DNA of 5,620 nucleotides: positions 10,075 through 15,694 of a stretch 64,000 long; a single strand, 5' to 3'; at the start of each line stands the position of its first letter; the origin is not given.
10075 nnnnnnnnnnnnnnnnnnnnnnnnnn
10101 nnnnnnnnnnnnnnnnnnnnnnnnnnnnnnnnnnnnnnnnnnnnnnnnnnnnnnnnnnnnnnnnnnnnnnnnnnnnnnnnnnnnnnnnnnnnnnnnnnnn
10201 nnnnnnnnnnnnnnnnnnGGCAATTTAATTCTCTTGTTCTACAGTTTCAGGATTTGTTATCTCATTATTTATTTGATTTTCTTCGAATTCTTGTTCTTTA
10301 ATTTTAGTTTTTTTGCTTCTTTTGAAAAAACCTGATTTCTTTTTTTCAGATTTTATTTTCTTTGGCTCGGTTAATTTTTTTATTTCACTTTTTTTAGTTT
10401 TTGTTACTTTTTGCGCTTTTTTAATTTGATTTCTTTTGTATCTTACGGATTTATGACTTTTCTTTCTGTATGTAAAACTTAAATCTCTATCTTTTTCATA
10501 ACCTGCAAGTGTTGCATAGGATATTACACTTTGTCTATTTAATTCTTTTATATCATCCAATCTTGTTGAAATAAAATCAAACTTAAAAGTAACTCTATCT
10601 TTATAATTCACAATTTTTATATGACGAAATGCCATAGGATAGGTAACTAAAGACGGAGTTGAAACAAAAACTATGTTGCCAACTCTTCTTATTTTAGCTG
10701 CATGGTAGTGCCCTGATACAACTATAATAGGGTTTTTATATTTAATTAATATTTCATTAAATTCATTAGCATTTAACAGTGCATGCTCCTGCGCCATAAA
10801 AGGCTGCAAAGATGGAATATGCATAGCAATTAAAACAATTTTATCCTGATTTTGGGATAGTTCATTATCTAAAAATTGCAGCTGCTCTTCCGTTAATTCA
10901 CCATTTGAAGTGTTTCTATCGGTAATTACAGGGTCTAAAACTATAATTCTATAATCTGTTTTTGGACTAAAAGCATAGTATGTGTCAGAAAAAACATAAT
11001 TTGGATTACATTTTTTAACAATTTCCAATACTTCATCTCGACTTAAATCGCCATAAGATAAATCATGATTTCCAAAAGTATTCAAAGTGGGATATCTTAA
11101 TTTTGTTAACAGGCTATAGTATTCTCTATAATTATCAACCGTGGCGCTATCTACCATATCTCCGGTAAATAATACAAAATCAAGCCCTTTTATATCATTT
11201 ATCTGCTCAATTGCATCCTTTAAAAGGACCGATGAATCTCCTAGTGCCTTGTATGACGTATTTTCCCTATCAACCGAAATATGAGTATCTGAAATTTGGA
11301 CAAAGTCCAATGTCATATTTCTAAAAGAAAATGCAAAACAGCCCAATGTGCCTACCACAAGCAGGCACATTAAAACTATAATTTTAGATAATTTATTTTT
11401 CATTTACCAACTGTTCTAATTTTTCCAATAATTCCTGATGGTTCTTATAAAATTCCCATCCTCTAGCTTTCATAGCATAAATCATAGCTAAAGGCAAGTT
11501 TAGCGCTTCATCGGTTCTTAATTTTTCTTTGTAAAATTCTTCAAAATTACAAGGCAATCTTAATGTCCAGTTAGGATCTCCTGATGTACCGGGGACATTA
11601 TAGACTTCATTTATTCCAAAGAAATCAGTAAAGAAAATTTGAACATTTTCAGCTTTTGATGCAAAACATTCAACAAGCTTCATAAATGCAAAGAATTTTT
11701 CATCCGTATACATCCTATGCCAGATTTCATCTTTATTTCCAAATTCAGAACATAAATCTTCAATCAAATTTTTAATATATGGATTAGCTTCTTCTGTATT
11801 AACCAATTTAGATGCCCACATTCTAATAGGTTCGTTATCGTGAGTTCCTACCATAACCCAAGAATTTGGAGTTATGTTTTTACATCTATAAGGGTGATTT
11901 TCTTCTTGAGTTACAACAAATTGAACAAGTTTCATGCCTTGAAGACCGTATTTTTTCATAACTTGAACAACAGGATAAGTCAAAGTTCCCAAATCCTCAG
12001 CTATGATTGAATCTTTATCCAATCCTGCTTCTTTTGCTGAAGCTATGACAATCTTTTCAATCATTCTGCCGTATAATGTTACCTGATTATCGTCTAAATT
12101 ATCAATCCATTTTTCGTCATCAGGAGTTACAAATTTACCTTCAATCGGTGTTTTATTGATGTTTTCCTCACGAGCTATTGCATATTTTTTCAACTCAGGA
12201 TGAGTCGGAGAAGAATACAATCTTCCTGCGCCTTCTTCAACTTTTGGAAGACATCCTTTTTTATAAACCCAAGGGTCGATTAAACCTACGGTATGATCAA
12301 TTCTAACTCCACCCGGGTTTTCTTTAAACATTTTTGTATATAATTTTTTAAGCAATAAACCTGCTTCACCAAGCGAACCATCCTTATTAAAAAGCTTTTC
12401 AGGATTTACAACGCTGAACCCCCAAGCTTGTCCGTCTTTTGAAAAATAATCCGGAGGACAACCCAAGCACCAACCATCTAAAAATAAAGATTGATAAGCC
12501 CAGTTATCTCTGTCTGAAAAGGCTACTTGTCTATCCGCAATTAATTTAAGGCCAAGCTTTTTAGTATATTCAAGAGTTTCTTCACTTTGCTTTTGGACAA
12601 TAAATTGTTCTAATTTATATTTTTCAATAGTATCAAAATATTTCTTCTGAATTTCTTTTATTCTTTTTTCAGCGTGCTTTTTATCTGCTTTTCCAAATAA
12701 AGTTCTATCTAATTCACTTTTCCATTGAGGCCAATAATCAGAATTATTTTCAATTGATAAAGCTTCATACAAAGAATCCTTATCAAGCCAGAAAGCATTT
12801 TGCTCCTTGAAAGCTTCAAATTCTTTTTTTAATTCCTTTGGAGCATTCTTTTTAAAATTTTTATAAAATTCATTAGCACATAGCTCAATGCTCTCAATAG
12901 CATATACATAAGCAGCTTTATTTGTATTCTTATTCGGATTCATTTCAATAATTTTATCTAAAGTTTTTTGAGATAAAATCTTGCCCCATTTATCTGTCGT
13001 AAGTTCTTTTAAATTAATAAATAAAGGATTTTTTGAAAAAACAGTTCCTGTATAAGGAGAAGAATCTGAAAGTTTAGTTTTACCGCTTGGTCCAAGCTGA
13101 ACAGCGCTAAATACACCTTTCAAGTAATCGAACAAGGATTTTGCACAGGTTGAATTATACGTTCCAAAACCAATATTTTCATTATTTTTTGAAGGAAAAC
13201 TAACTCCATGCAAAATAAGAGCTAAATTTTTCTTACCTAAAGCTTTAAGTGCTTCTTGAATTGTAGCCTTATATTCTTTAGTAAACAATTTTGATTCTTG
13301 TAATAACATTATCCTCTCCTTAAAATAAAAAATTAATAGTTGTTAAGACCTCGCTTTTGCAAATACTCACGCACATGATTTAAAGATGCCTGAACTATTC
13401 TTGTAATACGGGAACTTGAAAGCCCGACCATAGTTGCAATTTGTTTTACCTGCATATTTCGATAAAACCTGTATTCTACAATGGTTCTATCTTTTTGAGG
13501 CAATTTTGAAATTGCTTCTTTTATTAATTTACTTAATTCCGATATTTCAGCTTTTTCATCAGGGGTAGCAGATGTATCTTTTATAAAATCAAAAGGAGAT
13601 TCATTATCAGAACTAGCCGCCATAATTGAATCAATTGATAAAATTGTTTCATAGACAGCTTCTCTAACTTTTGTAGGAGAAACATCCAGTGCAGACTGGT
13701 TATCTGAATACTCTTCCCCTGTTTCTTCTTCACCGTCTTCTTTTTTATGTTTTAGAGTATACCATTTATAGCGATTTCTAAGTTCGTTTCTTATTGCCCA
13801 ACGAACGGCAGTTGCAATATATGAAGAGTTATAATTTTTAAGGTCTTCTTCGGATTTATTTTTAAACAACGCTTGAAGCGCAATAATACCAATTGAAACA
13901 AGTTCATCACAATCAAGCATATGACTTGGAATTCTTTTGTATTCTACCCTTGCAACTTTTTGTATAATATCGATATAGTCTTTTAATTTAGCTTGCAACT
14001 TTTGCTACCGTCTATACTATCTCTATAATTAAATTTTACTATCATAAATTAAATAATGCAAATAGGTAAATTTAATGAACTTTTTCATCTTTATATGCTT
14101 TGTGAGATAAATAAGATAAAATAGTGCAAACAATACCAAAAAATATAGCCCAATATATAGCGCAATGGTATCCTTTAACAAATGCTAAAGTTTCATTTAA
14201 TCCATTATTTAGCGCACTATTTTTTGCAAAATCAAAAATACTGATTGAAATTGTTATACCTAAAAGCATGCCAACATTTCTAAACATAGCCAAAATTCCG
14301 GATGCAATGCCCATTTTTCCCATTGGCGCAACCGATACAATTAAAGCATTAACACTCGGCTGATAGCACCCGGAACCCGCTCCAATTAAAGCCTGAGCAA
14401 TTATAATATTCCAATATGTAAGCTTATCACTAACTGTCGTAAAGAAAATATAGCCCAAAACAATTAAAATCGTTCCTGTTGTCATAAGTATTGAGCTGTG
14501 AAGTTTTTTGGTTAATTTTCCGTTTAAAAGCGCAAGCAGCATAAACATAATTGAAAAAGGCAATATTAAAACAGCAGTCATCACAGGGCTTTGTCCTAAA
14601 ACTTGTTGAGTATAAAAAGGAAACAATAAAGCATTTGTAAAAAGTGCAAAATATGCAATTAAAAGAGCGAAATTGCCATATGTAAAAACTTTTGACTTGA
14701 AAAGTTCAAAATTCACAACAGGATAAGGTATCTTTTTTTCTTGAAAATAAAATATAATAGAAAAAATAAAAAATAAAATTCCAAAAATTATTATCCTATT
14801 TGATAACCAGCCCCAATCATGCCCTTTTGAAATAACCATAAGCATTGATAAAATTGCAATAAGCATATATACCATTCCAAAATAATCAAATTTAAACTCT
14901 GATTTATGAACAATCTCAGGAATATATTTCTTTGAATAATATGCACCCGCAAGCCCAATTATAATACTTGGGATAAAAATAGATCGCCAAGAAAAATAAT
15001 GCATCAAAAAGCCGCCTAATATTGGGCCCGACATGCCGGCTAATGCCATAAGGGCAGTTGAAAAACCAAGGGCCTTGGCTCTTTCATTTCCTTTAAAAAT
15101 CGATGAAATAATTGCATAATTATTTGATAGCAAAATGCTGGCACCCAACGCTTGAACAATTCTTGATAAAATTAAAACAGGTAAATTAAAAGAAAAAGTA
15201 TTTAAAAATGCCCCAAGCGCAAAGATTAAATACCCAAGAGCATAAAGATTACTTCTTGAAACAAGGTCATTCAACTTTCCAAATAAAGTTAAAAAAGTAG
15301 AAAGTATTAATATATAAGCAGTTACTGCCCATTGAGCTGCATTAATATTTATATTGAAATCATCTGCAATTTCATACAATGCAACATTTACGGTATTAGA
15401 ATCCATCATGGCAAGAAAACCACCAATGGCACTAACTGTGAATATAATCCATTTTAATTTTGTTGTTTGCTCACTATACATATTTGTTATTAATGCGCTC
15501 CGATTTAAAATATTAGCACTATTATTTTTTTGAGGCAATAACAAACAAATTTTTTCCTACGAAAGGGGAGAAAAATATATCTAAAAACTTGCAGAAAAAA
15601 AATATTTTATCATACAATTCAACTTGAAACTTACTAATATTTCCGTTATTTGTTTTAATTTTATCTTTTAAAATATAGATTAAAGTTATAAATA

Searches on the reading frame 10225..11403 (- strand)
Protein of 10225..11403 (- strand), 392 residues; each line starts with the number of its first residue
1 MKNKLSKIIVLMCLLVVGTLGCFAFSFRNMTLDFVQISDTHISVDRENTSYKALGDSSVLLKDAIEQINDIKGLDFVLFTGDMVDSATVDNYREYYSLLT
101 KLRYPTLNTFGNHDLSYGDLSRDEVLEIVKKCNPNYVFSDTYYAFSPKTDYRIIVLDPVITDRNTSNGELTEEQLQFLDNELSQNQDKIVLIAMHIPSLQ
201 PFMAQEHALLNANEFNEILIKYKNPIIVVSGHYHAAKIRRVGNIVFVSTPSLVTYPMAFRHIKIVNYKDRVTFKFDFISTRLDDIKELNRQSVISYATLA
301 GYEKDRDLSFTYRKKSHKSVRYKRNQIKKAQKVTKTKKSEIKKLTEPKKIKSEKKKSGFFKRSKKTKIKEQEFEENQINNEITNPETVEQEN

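Call 36: find_encoding_contigs(protein=window:10225-11403:-, flank=10000, max_places=1)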
Protein window:10225-11403:- (392 aa): no gene with exactly this product is on record in the collection.

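Call 38: search_protein_families(library=pfam, proteins=[window:10225-11403:-], max_evalue=0.0001)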
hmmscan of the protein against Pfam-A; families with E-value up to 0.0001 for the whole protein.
window:10225-11403:- (392 aa): 2 families
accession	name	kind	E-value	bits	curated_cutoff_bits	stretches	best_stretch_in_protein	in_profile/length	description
PF00149.33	Metallophos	-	3e-13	51.1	21.5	1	34-235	3-190/191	Calcineurin-like phosphoesterase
PF12850.12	Metallophos_2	-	1.3e-07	32.2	27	1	35-248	4-131/154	Calcineurin-like phosphoesterase superfamily domain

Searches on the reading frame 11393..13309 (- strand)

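Call 38: search_protein_families(library=pfam, proteins=[window:11393-13309:-], max_evalue=0.0001)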
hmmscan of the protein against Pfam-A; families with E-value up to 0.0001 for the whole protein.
window:11393-13309:- (638 aa): 1 family
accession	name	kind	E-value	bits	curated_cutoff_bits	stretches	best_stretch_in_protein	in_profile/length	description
PF02446.23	Glyco_hydro_77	-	1.3e-63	215.9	25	1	35-586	3-460/465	4-alpha-glucanotransferase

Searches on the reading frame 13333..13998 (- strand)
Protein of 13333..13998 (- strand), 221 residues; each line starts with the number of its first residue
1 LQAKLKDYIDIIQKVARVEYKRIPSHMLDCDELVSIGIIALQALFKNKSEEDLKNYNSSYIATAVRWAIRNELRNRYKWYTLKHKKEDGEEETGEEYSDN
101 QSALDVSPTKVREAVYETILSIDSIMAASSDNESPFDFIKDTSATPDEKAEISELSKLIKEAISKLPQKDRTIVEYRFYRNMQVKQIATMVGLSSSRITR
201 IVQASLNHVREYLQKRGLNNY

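Call 38: search_protein_families(library=pfam, proteins=[window:13333-13998:-], max_evalue=0.0001)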
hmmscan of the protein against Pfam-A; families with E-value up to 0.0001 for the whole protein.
window:13333-13998:- (221 aa): 2 families
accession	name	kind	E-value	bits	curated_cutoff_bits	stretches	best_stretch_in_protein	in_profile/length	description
PF04545.22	Sigma70_r4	-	5.1e-10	39.1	24.1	1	162-211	1-50/50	Sigma-70, region 4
PF08281.18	Sigma70_r4_2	-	4.9e-07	29.7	25.7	1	158-198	3-43/54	Sigma-70, region 4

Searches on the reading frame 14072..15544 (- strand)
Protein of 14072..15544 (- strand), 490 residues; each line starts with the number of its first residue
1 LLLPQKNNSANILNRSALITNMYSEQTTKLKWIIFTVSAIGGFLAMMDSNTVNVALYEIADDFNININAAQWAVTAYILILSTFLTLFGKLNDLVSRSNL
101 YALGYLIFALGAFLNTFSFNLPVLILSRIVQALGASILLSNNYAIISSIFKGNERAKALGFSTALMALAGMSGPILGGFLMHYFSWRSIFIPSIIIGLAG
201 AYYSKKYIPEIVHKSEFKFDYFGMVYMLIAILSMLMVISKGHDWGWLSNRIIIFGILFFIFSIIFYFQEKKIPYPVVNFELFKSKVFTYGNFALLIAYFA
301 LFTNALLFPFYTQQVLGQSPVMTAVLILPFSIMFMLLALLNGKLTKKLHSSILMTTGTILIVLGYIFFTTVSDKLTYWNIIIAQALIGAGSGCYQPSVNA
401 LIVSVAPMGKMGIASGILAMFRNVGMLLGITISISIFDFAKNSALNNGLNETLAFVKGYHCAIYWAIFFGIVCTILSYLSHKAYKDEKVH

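Call 38: search_protein_families(library=pfam, proteins=[window:14072-15544:-], max_evalue=0.0001)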
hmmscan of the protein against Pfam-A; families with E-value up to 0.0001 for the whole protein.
window:14072-15544:- (490 aa): 1 family
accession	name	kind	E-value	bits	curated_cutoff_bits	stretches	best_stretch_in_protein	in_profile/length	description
PF07690.21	MFS_1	-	4.9e-48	164.3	33.4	1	39-429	2-346/347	Major Facilitator Superfamily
